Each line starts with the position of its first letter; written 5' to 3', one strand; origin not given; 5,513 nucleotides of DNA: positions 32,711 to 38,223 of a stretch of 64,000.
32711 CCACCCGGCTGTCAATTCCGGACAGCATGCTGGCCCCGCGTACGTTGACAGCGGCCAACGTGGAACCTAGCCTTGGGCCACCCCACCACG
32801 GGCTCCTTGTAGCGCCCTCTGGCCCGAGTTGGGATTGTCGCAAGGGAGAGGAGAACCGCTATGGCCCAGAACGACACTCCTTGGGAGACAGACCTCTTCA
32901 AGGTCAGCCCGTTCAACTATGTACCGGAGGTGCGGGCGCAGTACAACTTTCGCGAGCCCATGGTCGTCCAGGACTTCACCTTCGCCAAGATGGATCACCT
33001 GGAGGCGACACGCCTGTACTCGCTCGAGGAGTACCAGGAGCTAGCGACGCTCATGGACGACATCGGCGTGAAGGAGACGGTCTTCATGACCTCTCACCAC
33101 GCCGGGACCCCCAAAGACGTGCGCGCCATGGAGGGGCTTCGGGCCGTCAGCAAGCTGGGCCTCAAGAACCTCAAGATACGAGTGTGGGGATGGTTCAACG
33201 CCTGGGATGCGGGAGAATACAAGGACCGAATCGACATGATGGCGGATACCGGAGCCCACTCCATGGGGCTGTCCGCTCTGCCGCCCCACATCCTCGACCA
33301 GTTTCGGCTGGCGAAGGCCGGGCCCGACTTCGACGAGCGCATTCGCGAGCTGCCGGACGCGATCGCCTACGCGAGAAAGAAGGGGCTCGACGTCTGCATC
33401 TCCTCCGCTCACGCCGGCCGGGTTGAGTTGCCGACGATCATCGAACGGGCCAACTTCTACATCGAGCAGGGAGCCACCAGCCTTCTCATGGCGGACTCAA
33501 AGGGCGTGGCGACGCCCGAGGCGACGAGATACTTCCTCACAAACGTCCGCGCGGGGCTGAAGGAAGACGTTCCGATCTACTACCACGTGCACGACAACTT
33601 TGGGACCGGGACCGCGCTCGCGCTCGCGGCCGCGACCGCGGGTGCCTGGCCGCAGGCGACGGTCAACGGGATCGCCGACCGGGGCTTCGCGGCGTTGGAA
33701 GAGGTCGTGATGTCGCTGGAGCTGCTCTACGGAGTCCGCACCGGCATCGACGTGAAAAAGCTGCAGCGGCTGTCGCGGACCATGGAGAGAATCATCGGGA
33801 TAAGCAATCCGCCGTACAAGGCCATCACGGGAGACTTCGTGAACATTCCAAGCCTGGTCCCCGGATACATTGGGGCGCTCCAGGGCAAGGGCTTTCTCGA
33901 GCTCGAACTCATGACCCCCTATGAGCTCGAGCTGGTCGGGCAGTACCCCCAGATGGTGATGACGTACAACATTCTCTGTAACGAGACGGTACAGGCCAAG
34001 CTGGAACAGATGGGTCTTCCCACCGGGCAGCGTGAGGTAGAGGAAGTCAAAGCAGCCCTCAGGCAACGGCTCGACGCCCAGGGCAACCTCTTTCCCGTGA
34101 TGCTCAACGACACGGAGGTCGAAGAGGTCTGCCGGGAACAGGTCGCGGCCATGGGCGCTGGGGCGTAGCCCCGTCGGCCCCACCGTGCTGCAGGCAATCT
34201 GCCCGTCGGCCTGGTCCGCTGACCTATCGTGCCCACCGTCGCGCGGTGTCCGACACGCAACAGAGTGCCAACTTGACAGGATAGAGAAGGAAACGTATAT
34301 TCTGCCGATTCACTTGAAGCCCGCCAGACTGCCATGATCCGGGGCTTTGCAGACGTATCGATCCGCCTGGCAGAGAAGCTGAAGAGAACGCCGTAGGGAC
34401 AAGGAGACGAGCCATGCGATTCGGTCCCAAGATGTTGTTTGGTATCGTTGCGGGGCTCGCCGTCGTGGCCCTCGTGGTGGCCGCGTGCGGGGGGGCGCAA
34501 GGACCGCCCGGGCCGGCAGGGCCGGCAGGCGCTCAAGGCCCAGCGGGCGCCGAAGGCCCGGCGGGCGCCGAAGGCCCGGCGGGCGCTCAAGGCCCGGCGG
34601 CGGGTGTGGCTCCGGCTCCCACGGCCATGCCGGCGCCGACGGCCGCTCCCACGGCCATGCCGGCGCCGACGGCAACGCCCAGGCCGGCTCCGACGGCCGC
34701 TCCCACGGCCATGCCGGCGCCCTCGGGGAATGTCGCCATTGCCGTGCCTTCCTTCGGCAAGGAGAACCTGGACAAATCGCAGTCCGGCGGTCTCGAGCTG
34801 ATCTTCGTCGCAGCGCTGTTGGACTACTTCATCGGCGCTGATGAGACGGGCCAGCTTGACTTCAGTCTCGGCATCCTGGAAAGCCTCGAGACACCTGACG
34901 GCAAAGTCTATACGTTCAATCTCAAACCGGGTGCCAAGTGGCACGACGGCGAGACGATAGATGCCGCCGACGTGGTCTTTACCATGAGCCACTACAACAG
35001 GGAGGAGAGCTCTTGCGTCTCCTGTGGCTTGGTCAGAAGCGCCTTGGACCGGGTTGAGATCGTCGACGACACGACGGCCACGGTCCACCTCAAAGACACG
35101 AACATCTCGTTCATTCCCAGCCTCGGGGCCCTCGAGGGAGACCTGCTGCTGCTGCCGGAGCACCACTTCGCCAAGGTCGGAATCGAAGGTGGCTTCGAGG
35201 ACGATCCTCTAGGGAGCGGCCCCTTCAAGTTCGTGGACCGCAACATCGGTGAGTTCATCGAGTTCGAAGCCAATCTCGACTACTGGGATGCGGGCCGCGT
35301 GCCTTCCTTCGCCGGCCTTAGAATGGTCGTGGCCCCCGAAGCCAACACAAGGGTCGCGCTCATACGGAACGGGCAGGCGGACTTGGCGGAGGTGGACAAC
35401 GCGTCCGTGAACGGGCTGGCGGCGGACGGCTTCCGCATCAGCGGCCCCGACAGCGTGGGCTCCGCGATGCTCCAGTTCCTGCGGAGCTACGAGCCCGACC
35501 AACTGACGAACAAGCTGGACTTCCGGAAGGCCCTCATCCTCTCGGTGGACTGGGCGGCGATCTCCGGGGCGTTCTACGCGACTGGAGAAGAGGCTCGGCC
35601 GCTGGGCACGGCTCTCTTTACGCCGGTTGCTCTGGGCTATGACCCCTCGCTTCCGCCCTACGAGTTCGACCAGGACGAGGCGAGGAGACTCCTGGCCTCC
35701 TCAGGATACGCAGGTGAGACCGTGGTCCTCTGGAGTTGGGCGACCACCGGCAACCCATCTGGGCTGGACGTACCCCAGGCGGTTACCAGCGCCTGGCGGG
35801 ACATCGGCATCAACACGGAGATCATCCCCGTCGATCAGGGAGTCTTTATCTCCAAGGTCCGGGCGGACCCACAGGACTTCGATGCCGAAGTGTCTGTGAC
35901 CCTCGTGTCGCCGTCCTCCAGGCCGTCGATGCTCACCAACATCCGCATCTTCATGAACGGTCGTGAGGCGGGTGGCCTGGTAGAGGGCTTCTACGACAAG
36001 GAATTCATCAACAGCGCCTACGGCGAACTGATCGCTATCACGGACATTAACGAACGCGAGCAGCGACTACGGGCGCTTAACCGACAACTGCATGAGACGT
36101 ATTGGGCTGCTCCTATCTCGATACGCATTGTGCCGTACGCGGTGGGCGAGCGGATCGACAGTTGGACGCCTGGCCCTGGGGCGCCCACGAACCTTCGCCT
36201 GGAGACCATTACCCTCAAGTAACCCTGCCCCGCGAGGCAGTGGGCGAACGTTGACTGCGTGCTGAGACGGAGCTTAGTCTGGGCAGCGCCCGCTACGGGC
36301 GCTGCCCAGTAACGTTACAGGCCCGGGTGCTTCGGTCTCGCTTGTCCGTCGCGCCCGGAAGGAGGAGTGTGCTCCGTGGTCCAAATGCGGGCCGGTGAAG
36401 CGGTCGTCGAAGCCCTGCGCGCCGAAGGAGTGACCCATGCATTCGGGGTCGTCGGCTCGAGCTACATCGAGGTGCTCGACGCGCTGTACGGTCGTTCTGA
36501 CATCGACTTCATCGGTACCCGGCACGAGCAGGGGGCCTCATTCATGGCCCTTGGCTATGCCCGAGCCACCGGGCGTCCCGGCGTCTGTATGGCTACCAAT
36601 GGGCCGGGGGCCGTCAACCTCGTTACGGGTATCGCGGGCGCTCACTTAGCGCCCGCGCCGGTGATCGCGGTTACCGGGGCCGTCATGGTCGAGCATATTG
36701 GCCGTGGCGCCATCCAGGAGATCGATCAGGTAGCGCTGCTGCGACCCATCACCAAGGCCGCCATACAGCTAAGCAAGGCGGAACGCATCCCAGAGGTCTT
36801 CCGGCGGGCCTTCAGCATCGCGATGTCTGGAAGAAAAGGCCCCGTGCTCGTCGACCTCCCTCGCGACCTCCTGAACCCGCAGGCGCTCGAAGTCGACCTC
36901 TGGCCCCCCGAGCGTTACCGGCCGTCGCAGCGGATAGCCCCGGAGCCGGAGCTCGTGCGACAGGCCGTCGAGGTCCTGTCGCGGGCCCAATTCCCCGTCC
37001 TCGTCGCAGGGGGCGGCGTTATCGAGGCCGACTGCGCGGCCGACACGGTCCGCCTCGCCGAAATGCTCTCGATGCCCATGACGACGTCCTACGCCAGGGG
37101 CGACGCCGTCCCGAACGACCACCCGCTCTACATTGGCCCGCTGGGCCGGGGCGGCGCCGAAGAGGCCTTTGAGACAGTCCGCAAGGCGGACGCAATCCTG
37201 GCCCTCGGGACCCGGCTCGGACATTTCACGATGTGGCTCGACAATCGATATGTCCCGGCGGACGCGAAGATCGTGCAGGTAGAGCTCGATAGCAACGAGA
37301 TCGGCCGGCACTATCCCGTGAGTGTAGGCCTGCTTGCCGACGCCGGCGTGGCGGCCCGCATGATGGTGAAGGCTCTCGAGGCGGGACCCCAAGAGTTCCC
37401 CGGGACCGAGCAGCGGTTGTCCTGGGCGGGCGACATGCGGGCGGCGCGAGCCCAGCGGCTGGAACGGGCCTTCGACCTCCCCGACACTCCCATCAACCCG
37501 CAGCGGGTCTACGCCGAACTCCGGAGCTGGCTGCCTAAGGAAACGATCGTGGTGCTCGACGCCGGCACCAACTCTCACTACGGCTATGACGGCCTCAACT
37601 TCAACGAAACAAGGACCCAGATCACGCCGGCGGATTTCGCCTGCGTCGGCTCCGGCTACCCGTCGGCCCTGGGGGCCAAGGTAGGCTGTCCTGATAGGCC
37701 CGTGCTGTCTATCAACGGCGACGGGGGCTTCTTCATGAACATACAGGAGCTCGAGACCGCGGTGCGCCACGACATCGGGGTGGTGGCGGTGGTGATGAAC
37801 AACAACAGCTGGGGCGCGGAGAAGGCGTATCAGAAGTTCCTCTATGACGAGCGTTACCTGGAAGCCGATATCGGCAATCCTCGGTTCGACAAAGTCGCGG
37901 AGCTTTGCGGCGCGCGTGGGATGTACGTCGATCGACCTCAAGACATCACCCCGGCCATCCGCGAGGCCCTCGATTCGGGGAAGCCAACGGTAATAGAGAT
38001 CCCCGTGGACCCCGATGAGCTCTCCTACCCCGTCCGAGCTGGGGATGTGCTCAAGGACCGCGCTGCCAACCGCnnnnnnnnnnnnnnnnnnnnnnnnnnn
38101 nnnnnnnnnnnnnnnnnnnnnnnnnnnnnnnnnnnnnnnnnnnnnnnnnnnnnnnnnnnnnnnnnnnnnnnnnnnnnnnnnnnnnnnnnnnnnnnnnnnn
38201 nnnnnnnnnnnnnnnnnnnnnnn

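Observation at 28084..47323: Three paralogous ~430-aa divergent DRE-TIM (HMGL-like) metallolyases inside one catabolic cluster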

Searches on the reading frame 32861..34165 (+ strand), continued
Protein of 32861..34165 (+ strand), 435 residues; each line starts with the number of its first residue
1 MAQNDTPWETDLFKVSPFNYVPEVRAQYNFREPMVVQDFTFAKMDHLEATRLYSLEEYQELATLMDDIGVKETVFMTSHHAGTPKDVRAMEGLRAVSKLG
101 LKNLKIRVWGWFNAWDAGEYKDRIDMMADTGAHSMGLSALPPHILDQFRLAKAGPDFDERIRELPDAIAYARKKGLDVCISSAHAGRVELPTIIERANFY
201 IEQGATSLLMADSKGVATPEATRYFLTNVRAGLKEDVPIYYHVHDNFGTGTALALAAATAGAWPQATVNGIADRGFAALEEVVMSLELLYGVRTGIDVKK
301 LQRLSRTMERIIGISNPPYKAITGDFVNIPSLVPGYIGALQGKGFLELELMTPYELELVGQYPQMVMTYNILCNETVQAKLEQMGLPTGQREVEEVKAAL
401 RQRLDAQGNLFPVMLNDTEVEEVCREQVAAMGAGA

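Call 80: search_protein_families(library=pfam, proteins=[L017:9203-9946:+, L017:11359-12066:+, L017:6610-8166:+, L017:6619-8613:-, L017:5566-6594:-, L017:4707-5552:-, L017:3677-4768:-, L017:12120-13700:-, L017:13228-14685:-, L014:2265-4925:+], max_evalue=0.00001)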
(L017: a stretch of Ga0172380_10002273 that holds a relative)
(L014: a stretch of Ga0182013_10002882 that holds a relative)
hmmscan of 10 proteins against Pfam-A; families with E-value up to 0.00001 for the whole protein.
L017:9203-9946:+ (248 aa): 1 family
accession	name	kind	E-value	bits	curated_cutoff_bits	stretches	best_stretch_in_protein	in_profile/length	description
PF01177.27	Asp_Glu_race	-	1.4e-28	100.6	31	1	7-207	1-210/211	Asp/Glu/Hydantoin racemase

L017:11359-12066:+ (236 aa): 2 families
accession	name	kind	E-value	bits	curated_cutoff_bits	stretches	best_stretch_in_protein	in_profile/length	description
PF07729.17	FCD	-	2.2e-22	80.2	24.3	1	88-210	1-124/125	FCD domain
PF00392.27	GntR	-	1e-16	60.8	27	1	18-78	3-64/64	Bacterial regulatory proteins, gntR family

L017:6610-8166:+ (519 aa): 0 families

L017:6619-8613:- (665 aa): 1 family
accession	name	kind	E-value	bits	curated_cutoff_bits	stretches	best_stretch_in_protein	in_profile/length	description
PF00496.27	SBP_bac_5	-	2.1e-54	185.5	32.4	1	225-578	2-364/368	Bacterial extracellular solute-binding proteins, family 5 Middle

L017:5566-6594:- (343 aa): 2 families
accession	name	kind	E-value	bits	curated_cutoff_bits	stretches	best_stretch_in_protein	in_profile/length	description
PF00528.27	BPD_transp_1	-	1.3e-30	107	26.4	1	119-337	2-183/184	Binding-protein-dependent transport system inner membrane component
PF19300.4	BPD_transp_1_N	-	1.8e-14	54.3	23.8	1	6-81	1-76/114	Binding-prot-dependent transport system membrane comp, N-term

L017:4707-5552:- (282 aa): 1 family
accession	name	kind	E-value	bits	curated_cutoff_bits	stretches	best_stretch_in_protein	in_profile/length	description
PF00528.27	BPD_transp_1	-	1.1e-27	97.5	26.4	1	97-280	1-183/184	Binding-protein-dependent transport system inner membrane component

L017:3677-4768:- (364 aa): 3 families
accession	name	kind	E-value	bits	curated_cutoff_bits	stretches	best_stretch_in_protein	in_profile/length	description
PF00005.33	ABC_tran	-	1.6e-30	106.9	25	1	69-224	2-137/137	ABC transporter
PF08352.17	oligo_HPY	-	2.8e-18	66.5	27.1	1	275-339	1-65/65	Oligopeptide/dipeptide transporter, C-terminal region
PF13304.12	AAA_21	-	2.5e-07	31.5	27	0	193-259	235-303/304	AAA domain, putative AbiEii toxin, Type IV TA system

L017:12120-13700:- (527 aa): 0 families

L017:13228-14685:- (486 aa): 0 families

L014:2265-4925:+ (887 aa): 1 family
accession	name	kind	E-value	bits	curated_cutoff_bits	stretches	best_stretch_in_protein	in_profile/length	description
PF00682.25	HMGL-like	-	1.6e-26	93.7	29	1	488-759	3-260/260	HMGL-like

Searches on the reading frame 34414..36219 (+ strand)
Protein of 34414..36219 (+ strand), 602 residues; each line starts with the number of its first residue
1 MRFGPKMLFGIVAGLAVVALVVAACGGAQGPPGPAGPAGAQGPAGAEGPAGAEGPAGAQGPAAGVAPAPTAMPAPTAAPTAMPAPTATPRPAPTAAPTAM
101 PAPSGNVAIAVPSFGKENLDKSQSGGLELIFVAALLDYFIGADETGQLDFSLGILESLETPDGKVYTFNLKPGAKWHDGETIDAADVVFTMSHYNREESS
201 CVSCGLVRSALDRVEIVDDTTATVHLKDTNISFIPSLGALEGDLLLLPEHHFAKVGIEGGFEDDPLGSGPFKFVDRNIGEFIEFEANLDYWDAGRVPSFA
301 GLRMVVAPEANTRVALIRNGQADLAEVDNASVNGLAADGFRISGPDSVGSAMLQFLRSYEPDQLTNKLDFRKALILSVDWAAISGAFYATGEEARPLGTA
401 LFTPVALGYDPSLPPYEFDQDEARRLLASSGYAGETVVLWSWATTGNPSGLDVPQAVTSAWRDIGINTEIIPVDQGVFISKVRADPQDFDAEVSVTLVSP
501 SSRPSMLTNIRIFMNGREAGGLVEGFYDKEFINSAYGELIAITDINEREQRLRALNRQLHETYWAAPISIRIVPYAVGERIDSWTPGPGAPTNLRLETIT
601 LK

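Call 8: search_protein_families(library=pfam, proteins=[window:34414-36219:+], max_evalue=0.001)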
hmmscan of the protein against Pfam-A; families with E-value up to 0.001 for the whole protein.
window:34414-36219:+ (602 aa): 2 families
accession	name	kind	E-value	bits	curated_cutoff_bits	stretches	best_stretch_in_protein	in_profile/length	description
PF00496.27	SBP_bac_5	-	1.8e-51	175.9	32.4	1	154-498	6-346/368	Bacterial extracellular solute-binding proteins, family 5 Middle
PF01391.23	Collagen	-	0.00036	20.7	27.2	1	27-61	4-38/60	Collagen triple helix repeat (20 copies)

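Call 43: search_protein_families(library=ncbifam, proteins=[window:34414-36219:+], max_evalue=1e-10)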
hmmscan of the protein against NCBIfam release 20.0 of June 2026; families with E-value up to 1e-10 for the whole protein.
window:34414-36219:+ (602 aa): 7 families
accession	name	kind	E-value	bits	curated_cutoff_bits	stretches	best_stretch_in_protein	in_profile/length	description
TIGR04028.1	SBP_KPN_01854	hypoth_equivalog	6.8e-26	90.9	468.5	1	162-567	58-476/509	TIGR04028 family ABC transporter substrate-binding protein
TIGR02294.1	nickel_nikA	equivalog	1.8e-24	86.1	393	1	161-569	60-471/501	nickel ABC transporter substrate-binding protein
NF045467.1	Opp4A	equivalog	8.2e-20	70.5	650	1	214-490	156-453/556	oligopeptide ABC transporter substrate-binding protein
NF011942.0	PRK15413.1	equivalog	1.4e-18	66.9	594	1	160-485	82-395/512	glutathione ABC transporter substrate-binding protein GsiB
NF043070.1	DppA_dipep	equivalog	3.7e-17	62.1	1005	1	157-483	81-422/535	dipeptide ABC transporter periplasmic-binding protein DppA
NF047575.1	opine_bind_CntA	exception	1.7e-16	59.9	800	1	161-433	89-361/535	staphylopine-dependent metal ABC transporter substrate-binding lipoprotein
NF045468.1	Opp5A_nikA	equivalog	6.2e-14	51.4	600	1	154-587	61-475/488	nickel ABC transporter substrate-binding protein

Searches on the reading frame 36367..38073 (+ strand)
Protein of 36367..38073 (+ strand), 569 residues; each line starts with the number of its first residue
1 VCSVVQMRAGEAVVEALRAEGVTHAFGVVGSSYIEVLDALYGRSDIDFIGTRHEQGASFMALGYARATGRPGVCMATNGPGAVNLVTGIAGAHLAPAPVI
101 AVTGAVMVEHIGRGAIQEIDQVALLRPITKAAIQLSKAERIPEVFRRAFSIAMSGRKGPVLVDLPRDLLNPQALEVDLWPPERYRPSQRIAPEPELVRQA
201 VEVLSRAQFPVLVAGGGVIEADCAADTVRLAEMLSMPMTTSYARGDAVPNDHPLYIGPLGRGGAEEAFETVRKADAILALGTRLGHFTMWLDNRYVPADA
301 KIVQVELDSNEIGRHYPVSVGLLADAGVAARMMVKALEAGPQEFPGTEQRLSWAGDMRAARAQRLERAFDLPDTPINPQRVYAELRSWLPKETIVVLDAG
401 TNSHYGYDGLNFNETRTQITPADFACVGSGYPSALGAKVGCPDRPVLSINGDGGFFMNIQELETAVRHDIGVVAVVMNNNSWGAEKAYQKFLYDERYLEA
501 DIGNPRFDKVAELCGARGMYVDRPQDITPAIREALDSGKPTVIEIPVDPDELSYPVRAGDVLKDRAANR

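Call 8: search_protein_families(library=pfam, proteins=[window:36367-38073:+], max_evalue=0.001)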
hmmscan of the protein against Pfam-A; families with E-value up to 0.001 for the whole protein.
window:36367-38073:+ (569 aa): 3 families
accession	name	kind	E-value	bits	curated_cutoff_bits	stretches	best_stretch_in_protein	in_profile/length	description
PF02776.23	TPP_enzyme_N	-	6.8e-40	136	26.8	1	7-124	1-119/119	Thiamine pyrophosphate enzyme, N-terminal TPP binding domain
PF02775.26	TPP_enzyme_C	-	1.2e-38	132.7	21.9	1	398-545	1-151/151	Thiamine pyrophosphate enzyme, C-terminal TPP binding domain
PF00205.28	TPP_enzyme_M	-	9.9e-34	116.4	30.4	1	197-330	1-134/137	Thiamine pyrophosphate enzyme, central domain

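Call 43: search_protein_families(library=ncbifam, proteins=[window:36367-38073:+], max_evalue=1e-10)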
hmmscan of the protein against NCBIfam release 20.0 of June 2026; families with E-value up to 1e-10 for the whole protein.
window:36367-38073:+ (569 aa): 51 families (the best 25 are shown)
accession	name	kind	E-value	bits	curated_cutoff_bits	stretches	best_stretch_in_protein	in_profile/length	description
NF005713.0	PRK07525.1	subfamily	7.8e-142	473.7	620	1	4-558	3-572/592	sulfoacetaldehyde acetyltransferase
TIGR03457.1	sulphoacet_xsc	equivalog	2.4e-136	455.5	676.4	1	7-558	2-566/579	sulfoacetaldehyde acetyltransferase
NF006052.0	PRK08199.1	subfamily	5.1e-130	434.4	539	1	6-554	7-544/559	thiamine pyrophosphate protein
TIGR00118.1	acolac_lg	equivalog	1.6e-129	433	538.35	1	7-558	1-545/557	biosynthetic-type acetolactate synthase large subunit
NF004919.0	PRK06276.1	equivalog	2.6e-127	425.6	866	1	7-563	1-554/582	acetolactate synthase large subunit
NF004710.0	PRK06048.1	equivalog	6.1e-125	417.8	976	1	4-558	5-549/561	acetolactate synthase large subunit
NF006122.0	PRK08266.1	subfamily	2.9e-118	395.7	571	1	6-552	3-529/543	hypothetical protein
NF006187.0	PRK08322.1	equivalog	1.6e-110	370.2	509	1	7-549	2-530/548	acetolactate synthase large subunit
NF006524.0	PRK08978.1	equivalog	1.5e-106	356.9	738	1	8-556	2-533/548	acetolactate synthase 2 catalytic subunit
NF005860.0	PRK07789.1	equivalog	1.8e-106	356.9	881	1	5-558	32-589/615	acetolactate synthase large subunit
NF005039.0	PRK06456.1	equivalog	7.6e-105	351.5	868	1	12-556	7-553/572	acetolactate synthase large subunit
NF006016.1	PRK08155.1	equivalog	7.1e-101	338.3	870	1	7-556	3-541/554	acetolactate synthase large subunit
NF005058.0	PRK06466.1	equivalog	1.2e-100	337.6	951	1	7-558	4-558/574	acetolactate synthase 3 large subunit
NF005651.0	PRK07418.1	subfamily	3.2e-100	336.1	942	1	6-557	18-569/617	acetolactate synthase large subunit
NF006525.0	PRK08979.1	equivalog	2e-98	330.2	1084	1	9-557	6-555/572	acetolactate synthase 3 large subunit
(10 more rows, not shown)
